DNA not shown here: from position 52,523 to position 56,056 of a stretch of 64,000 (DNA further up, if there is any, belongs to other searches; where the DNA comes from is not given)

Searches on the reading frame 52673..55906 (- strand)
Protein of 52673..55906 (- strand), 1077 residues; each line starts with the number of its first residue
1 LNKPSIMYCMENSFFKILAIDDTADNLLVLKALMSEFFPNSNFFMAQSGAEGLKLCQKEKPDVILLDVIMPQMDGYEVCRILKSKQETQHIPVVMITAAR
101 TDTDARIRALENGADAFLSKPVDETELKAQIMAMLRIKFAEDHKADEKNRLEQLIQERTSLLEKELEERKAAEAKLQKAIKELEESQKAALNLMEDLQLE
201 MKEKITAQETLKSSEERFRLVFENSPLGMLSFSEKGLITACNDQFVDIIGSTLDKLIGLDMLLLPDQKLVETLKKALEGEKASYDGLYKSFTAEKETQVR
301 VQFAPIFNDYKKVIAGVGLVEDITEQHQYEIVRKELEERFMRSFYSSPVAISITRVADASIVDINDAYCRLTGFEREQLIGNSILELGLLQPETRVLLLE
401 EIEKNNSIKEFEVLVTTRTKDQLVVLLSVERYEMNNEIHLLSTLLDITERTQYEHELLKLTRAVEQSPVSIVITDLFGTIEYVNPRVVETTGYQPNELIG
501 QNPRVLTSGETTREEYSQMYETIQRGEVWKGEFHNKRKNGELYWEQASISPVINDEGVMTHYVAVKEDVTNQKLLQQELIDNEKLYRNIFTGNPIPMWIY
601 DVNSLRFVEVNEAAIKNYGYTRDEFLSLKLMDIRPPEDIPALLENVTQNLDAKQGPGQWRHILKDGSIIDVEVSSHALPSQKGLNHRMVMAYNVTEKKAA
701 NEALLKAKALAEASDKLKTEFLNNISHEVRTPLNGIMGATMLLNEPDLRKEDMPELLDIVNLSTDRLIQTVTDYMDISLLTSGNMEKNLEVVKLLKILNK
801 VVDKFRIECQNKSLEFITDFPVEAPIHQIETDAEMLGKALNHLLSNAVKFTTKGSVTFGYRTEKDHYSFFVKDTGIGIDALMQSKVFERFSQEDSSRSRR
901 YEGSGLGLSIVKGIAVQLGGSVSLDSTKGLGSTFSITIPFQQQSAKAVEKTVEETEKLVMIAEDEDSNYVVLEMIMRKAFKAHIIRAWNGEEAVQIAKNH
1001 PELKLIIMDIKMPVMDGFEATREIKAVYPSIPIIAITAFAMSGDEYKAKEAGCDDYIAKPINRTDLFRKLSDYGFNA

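Call 47: search_protein_families(library=pfam, proteins=[window:52673-55906:-], max_evalue=0.0001)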
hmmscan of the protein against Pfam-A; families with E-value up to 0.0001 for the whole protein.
window:52673-55906:- (1077 aa): 8 families
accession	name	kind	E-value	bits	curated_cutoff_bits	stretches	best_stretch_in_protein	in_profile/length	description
PF13426.13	PAS_9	-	4.2e-52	175.2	27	4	468-570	1-102/103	PAS domain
PF00072.30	Response_reg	-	5e-47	159.1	30.2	2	17-131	1-110/111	Response regulator receiver domain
PF00989.32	PAS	-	8.1e-40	135.8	22.6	3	461-568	4-112/113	PAS fold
PF08448.16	PAS_4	-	2.9e-28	98.7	23.1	2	464-573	1-109/110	PAS fold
PF08447.18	PAS_3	-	2.7e-26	92.1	25.6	2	481-565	2-88/89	PAS fold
PF13188.13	PAS_8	-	2.3e-25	88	21.8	1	216-265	1-48/65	PAS domain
PF02518.31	HATPase_c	-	1e-23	84.3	26.4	1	832-941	2-110/111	Histidine kinase-, DNA gyrase B-, and HSP90-like ATPase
PF00512.31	HisKA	-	2.3e-13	50.4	26.9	1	718-782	2-65/66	His Kinase A (phospho-acceptor) domain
